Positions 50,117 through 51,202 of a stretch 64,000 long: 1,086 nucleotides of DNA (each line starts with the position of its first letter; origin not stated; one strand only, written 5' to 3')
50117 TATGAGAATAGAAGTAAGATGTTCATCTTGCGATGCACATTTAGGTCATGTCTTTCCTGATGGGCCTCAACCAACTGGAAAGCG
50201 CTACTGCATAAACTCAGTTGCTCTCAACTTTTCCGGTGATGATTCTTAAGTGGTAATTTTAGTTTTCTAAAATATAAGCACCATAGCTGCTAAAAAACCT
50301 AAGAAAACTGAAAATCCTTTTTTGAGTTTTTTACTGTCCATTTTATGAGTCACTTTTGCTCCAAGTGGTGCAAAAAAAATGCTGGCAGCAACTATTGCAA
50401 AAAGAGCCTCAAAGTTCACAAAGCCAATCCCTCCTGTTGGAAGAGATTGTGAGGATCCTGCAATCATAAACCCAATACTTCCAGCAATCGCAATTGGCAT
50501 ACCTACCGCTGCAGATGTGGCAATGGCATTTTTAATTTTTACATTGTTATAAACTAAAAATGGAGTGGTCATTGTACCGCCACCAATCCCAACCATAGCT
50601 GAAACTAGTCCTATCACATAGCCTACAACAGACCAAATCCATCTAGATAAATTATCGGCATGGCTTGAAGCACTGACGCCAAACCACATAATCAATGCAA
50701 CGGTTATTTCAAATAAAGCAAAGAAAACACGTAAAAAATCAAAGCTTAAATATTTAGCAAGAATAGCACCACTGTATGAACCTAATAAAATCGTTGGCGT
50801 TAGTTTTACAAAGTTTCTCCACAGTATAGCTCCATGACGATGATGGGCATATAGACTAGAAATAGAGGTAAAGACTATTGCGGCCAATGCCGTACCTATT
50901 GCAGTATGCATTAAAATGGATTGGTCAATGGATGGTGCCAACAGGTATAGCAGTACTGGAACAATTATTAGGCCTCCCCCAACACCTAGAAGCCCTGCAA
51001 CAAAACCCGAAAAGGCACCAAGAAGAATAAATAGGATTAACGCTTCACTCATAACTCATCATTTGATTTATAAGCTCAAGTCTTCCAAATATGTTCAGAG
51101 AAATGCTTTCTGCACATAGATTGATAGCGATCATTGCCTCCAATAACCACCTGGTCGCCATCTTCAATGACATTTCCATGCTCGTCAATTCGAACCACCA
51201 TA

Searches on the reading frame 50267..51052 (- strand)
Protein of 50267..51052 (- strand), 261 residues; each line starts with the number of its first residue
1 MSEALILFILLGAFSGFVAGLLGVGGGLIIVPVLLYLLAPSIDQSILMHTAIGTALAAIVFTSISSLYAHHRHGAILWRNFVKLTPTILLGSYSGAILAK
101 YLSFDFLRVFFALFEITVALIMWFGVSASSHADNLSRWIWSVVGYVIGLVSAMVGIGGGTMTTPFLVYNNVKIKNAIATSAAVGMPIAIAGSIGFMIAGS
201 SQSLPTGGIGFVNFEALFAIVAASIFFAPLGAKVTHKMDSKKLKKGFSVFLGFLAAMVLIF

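Call 69: search_protein_families(library=pfam, proteins=[window:50267-51052:-], max_evalue=0.0001)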
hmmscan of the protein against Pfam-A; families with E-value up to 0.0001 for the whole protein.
window:50267-51052:- (261 aa): 1 family
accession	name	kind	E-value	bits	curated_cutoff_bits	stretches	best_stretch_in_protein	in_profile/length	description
PF01925.25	TauE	-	6.9e-52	176.9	32.6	1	9-256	2-235/237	Sulfite exporter TauE/SafE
